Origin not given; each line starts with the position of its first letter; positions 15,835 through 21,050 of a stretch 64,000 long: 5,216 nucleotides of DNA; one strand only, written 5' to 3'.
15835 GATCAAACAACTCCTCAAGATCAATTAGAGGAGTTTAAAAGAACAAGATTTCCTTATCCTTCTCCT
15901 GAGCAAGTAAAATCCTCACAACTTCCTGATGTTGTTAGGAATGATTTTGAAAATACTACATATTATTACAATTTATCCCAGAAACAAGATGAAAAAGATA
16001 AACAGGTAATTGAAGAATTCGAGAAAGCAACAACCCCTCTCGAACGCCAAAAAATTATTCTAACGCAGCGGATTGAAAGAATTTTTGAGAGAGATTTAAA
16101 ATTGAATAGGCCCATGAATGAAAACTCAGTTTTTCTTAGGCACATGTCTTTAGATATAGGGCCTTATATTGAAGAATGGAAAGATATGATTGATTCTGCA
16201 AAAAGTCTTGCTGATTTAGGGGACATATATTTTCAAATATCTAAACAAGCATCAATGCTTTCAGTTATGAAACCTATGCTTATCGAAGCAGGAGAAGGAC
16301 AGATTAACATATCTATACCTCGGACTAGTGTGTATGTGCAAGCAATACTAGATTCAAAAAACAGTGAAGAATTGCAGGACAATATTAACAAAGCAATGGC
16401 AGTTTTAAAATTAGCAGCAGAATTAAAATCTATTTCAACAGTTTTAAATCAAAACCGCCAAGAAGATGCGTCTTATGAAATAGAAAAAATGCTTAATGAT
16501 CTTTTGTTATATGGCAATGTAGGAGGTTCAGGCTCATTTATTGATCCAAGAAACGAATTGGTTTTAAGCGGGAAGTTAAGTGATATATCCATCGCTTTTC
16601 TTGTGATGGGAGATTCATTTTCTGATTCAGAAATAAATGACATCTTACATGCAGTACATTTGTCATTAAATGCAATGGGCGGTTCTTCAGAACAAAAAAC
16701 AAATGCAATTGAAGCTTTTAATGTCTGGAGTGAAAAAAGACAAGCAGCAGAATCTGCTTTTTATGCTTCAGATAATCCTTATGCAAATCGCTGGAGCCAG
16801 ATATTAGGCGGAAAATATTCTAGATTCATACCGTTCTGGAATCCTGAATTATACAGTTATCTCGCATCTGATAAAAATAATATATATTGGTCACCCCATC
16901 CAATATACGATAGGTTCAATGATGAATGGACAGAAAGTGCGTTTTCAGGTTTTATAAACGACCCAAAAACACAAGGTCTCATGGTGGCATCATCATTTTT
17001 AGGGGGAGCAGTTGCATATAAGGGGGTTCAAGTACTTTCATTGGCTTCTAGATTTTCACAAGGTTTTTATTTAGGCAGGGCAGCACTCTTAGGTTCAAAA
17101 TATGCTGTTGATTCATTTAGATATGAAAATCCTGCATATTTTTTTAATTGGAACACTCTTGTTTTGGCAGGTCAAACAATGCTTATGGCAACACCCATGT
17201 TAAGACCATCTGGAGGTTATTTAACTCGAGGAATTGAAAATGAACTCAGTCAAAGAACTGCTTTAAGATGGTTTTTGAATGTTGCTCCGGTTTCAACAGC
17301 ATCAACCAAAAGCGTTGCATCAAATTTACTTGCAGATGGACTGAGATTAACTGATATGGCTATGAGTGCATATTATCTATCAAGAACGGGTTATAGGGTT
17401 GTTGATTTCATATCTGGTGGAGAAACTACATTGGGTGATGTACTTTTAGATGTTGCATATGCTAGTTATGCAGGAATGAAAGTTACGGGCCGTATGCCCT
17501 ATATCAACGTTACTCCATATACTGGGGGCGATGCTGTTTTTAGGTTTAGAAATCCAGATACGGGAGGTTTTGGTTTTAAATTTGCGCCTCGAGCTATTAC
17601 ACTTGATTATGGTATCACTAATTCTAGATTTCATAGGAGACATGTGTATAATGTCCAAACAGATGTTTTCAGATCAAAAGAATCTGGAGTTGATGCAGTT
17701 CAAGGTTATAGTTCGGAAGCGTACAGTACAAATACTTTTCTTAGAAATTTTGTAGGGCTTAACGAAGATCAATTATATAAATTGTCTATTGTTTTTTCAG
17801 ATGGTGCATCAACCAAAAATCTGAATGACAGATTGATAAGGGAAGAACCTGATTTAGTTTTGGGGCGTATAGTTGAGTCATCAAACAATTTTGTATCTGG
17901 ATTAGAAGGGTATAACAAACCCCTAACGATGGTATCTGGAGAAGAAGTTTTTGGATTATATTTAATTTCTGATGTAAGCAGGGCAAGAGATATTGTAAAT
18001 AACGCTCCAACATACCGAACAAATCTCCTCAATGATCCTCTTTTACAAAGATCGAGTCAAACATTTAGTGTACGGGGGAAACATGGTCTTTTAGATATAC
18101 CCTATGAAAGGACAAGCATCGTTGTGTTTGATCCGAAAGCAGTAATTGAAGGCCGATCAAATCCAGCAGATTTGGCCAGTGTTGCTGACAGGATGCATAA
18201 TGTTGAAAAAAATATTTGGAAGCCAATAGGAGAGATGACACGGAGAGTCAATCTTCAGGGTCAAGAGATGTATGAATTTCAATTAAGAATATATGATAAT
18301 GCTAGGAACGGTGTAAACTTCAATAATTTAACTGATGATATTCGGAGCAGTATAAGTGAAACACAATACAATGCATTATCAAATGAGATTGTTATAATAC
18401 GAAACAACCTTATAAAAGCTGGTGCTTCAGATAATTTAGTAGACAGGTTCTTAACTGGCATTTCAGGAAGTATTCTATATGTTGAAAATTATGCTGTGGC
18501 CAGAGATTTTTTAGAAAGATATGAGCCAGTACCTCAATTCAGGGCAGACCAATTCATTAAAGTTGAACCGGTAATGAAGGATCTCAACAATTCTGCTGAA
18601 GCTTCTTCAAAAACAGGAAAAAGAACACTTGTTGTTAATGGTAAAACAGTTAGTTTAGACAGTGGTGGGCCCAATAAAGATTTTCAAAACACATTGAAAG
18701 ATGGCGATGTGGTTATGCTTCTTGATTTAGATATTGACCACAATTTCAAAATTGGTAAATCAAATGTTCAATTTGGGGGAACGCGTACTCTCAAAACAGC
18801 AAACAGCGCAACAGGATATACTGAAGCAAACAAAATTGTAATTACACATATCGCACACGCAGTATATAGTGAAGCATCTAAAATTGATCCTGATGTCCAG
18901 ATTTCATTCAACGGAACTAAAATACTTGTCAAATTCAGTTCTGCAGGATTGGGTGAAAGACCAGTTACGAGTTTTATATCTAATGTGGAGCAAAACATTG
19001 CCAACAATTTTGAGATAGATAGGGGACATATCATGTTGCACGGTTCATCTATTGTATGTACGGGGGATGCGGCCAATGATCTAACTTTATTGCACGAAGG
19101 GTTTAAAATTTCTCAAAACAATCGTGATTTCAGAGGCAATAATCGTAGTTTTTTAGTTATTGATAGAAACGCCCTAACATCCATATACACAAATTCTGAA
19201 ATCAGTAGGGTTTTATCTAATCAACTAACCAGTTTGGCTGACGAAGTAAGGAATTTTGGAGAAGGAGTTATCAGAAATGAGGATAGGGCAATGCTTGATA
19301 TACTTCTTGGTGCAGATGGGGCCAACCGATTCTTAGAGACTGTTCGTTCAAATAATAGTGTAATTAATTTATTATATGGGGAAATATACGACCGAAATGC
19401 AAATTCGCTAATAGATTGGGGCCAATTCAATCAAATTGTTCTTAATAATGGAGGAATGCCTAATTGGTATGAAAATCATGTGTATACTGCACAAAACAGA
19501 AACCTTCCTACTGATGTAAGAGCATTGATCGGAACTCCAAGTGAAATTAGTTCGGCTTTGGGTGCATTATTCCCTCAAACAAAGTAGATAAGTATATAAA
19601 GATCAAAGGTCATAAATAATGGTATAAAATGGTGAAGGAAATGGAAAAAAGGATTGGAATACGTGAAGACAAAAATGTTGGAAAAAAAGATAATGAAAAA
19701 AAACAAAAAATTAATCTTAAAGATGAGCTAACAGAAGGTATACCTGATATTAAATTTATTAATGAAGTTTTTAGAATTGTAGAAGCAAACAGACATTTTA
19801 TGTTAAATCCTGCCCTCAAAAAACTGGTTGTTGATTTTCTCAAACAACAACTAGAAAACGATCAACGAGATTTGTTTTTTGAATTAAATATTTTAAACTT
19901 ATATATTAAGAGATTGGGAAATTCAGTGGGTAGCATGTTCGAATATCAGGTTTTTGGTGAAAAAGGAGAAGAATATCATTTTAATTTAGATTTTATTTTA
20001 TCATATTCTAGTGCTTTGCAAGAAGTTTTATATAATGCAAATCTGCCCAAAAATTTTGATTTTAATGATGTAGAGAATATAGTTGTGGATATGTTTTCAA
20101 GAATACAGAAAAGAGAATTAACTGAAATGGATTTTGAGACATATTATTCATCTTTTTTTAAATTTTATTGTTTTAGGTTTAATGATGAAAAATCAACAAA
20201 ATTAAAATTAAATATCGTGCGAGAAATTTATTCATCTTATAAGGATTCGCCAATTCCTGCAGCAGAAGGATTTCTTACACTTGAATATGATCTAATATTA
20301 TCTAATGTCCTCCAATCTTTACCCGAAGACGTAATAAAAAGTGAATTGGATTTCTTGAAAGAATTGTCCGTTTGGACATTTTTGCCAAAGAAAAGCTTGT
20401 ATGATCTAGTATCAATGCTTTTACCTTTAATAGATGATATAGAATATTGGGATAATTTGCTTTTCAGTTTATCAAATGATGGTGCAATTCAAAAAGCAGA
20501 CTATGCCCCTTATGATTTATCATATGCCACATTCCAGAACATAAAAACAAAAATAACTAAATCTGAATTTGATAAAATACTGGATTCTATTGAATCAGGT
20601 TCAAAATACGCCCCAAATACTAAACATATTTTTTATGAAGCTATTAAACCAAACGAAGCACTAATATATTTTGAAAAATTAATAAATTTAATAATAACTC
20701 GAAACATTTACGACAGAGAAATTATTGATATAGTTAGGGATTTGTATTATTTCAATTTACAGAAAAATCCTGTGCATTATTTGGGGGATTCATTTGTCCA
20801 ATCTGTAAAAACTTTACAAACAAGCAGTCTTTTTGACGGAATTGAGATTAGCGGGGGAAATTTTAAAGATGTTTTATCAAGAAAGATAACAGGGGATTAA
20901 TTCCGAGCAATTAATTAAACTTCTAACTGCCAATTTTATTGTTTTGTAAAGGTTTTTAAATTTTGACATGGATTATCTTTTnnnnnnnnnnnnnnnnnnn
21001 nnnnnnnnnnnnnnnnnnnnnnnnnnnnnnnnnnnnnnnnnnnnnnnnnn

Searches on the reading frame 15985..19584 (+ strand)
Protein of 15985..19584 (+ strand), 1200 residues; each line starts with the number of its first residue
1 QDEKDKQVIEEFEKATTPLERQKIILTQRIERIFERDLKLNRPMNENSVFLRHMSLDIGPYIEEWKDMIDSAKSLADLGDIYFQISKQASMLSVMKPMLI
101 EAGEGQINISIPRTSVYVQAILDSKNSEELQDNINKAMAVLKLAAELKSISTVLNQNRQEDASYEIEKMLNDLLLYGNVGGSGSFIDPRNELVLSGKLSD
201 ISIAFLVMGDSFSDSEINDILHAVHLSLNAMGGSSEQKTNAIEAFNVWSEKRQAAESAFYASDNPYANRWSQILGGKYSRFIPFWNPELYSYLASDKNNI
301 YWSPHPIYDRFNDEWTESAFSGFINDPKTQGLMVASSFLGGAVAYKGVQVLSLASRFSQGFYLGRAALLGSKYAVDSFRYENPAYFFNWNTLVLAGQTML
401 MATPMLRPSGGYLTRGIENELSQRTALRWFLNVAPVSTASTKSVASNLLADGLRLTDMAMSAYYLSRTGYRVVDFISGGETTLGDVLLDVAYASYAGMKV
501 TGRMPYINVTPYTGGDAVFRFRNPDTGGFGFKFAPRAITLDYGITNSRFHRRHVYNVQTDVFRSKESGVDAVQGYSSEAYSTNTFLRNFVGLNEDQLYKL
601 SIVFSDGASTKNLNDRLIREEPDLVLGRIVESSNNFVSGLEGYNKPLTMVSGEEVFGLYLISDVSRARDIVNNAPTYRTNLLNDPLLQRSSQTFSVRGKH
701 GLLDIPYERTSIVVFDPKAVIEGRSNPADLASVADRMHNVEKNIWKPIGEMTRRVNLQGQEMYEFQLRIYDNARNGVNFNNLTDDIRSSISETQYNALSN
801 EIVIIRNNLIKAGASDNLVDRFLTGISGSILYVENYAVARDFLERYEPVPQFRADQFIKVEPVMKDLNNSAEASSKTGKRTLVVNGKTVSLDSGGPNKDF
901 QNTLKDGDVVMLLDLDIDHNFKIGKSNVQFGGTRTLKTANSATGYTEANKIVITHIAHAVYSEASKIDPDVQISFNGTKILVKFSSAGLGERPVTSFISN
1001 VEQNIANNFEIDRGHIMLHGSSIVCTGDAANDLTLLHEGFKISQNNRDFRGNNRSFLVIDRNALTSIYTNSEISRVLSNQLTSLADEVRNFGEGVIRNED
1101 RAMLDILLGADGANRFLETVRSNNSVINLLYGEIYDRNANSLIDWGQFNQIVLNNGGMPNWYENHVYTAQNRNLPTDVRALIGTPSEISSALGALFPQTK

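Call 33: search_protein_representatives(protein=window:15985-19584:+)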
Query: 1200 residues. Proteins with E-value up to 0.001 (for the whole library): 2; up to 1e-10: 1; up to 1e-30: 1. The best 2 are listed.
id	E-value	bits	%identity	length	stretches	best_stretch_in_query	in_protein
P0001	0.0e+00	2685.5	100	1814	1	1-1200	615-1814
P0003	2.0e-04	35.7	34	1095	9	664-720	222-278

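Call 35: search_protein_families(library=pfam, proteins=[P0003], max_evalue=0.01)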
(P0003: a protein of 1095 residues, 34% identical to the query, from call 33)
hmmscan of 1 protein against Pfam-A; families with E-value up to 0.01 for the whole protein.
P0003 (1095 aa): 3 families
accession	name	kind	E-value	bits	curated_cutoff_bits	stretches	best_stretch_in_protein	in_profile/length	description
PF07501.17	G5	-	2.9e-226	732.7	23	11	714-788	1-75/75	G5 domain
PF25004.1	DUF7782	-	1.6e-08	35.3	27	0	820-852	33-65/120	Domain of unknown function (DUF7782)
PF00746.26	Gram_pos_anchor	-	0.00025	21.4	20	1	1056-1094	2-41/43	LPXTG cell wall anchor motif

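Call 58: predict_structure(protein=window:15985-19584:+)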
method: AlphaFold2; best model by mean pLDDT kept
length: 1200 residues; sequences in the alignment: 1
mean_pLDDT: 32.0   pTM: 0.24
mean pLDDT of the five models: 32.0, 28.8, 26.8, 26.5, 25.8
residues with pLDDT >= 90: 0; 70-90: 1; 50-70: 17; < 50: 1182
segments of 3 or more residues with pLDDT < 50: 1-3, 21-23, 25-27, 29-234, 236-445, 447-1200
pLDDT, mean of each block of 10 residues (from residue 1): 54 58 47 38 28 32 44 39 39 32 31 29 39 39 34 34 38 33 25 29 30 38 40 44 43 36 32 30 28 26 23 25 31 25 24 23 27 27 24 26 25 24 28 24 29 24 24 21 28 24 23 23 24 22 22 24 24 25 34 34 28 34 33 30 24 24 28 31 30 32 29 29 36 35 33 31 36 33 35 34 31 37 36 36 39 31 34 34 37 42 38 25 29 29 32 37 39 35 37 39 36 26 29 32 26 27 33 35 36 34 34 38 35 31 34 36 38 35 37 30
secondary structure, 60 per line:
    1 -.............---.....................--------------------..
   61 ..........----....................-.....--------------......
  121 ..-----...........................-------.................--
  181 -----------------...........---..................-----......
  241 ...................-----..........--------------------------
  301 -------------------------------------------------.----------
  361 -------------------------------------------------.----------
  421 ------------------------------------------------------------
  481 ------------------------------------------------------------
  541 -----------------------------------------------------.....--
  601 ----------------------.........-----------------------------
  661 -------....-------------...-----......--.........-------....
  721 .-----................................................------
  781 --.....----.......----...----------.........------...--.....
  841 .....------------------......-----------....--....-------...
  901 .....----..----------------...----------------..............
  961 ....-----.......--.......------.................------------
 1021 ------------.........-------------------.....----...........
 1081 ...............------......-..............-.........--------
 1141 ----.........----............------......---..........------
elements in order (helices of 4 or more, strands of 3 or more residues): H2-14 H18-38 H59-70 H75-94 H96-100 H115-122 H128-154 H162-178 H198-208 H214-229 H235-259 H265-274 H594-598 H623-631 H668-671 E693-698 E701-706 H717-721 H727-774 H783-787 H792-798 E803-805 H816-824 E831-833 H836-845 H864-869 E881-884 E887-890 H898-905 E928-930 H947-964 E970-976 E979-985 H992-1008 H1033-1041 H1061-1065 H1070-1095 H1102-1107 H1109-1122 H1124-1132 H1145-1153 H1158-1169 H1176-1181 H1185-1194

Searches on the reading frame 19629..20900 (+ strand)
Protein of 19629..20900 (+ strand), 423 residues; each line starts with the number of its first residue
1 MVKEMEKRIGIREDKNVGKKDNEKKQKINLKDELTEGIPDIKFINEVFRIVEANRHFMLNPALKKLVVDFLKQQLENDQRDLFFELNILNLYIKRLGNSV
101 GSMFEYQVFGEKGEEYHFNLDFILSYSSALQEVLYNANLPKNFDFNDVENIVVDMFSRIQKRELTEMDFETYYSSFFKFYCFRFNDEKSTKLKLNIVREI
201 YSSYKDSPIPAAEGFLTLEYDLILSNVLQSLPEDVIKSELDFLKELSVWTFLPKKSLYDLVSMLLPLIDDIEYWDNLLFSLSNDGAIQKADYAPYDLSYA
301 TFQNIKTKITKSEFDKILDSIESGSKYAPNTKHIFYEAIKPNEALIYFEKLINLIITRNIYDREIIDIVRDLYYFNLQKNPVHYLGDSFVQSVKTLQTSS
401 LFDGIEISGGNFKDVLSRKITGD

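Call 4: search_protein_families(library=pfam, proteins=[window:19629-20900:+], max_evalue=0.1)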
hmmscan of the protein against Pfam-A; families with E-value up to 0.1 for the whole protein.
window:19629-20900:+ (423 aa): 0 families

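Call 9: search_protein_families(library=ncbifam, proteins=[window:19629-20900:+], max_evalue=0.01)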
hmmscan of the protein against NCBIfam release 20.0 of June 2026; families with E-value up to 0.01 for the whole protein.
window:19629-20900:+ (423 aa): 0 families

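Call 13: search_protein_families(library=padloc, proteins=[window:19629-20900:+], max_evalue=0.01)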
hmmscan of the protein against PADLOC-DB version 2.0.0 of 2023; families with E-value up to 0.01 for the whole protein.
window:19629-20900:+ (423 aa): 0 families

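Call 14: search_protein_families(library=phrogs, proteins=[window:19629-20900:+], max_evalue=0.01)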
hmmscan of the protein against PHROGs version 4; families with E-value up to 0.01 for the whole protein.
window:19629-20900:+ (423 aa): 0 families

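Call 16: find_homologous_proteins(query=window:19629-20900:+)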
Query window:19629-20900:+ (423 aa): 1 proteins with E <= 0.001 among 5067 candidates.
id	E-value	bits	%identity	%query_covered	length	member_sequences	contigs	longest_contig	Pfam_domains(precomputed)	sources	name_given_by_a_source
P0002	1.6e-270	915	100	99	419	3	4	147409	-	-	-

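Call 76: search_solved_structures(query=window:19629-20900:+, max_evalue=1)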
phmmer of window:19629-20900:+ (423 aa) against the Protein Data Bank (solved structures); distinct sequences matched with E-value up to 1: 0.
